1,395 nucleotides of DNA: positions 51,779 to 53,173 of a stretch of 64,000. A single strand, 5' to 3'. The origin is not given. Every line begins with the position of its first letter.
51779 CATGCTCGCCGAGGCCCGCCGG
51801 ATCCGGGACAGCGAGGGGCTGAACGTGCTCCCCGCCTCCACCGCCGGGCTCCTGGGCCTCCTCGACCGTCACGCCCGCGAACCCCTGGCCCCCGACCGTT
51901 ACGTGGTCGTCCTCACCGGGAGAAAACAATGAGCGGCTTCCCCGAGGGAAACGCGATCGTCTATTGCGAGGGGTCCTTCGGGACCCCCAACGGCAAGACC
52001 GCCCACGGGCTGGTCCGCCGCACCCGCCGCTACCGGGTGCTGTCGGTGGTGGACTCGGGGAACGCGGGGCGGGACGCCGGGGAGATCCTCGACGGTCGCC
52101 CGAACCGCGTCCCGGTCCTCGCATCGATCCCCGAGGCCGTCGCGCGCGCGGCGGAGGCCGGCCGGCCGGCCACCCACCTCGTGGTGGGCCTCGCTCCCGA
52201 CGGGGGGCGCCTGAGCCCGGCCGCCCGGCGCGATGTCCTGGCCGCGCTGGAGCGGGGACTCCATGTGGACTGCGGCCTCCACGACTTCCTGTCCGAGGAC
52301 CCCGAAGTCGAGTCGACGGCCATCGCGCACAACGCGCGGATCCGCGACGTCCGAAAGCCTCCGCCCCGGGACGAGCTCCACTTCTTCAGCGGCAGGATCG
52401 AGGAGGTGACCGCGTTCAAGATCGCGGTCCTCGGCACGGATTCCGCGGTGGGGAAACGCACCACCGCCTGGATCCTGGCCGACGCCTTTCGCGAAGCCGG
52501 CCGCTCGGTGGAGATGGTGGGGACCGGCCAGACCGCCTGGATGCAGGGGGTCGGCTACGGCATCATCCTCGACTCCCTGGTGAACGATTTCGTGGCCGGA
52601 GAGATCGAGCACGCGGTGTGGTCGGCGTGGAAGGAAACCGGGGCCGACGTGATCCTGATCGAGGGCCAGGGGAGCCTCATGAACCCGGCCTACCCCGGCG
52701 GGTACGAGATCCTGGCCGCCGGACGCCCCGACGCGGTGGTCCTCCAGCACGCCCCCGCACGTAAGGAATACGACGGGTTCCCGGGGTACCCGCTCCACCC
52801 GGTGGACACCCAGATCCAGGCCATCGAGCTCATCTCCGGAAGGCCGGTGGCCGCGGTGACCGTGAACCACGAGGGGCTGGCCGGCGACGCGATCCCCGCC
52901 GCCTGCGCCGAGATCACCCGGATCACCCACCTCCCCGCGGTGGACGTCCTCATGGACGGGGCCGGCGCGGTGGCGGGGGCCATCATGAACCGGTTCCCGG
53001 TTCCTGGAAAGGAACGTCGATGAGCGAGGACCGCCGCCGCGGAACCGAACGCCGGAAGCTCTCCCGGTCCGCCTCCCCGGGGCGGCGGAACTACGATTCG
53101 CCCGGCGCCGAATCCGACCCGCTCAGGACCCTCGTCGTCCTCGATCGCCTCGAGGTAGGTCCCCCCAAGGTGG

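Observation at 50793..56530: Translationally coupled cluster: PLP enzyme – DUF1611 (DgcN-like) – QueC-like PP-loop::creatininase fusion – enolase-superfamily racemase/epimerase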

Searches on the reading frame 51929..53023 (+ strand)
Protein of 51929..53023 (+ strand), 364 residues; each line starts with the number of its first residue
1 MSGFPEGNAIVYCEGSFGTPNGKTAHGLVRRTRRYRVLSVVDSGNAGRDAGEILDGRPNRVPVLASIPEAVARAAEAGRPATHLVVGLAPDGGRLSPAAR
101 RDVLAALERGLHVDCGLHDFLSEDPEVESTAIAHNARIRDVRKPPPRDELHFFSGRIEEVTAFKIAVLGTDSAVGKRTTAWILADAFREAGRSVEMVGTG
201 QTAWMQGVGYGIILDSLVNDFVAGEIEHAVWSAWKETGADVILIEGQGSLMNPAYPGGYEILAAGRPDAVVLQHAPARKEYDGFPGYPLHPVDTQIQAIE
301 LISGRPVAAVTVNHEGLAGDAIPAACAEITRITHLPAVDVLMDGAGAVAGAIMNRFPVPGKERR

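Call 3: search_protein_families(library=pfam, proteins=[window:51929-53023:+], max_evalue=0.01)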
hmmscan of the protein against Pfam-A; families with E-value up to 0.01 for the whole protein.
window:51929-53023:+ (364 aa): 2 families
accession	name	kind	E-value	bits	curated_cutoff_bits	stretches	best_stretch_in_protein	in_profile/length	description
PF07755.17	DUF1611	-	1.9e-63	214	25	1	152-348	2-200/201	Domain of unknown function (DUF1611_C) P-loop domain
PF17396.8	DUF1611_N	-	7.2e-23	81.2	22.6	1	45-144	3-95/95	Domain of unknown function (DUF1611_N) Rossmann-like domain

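Call 4: search_protein_families(library=ncbifam, proteins=[window:51929-53023:+], max_evalue=0.01)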
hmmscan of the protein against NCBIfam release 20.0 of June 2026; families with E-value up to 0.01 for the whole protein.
window:51929-53023:+ (364 aa): 1 family
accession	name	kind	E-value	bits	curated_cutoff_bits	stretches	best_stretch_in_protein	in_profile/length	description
NF041892.1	DgcN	equivalog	8.9e-43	146.5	480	1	72-349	50-323/326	N-acetyltransferase DgcN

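Call 32: search_solved_structures(query=window:51929-53023:+, max_evalue=0.001)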
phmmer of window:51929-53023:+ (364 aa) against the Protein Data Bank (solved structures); distinct sequences matched with E-value up to 0.001: 3.
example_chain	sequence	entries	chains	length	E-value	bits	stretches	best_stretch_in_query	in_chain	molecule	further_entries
2g0t_A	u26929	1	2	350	1.9e-39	139.6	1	9-313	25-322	conserved hypothetical protein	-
2obn_A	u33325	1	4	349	1.6e-29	106.9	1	9-354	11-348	Hypothetical protein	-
7xrj_A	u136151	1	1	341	4.8e-28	102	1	74-352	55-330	Putative NAD-dependent epimerase/dehydratase family protein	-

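Call 50: search_protein_families(library=padloc, proteins=[window:51929-53023:+], max_evalue=0.01)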
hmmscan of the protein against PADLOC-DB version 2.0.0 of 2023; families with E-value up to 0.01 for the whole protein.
window:51929-53023:+ (364 aa): 0 families
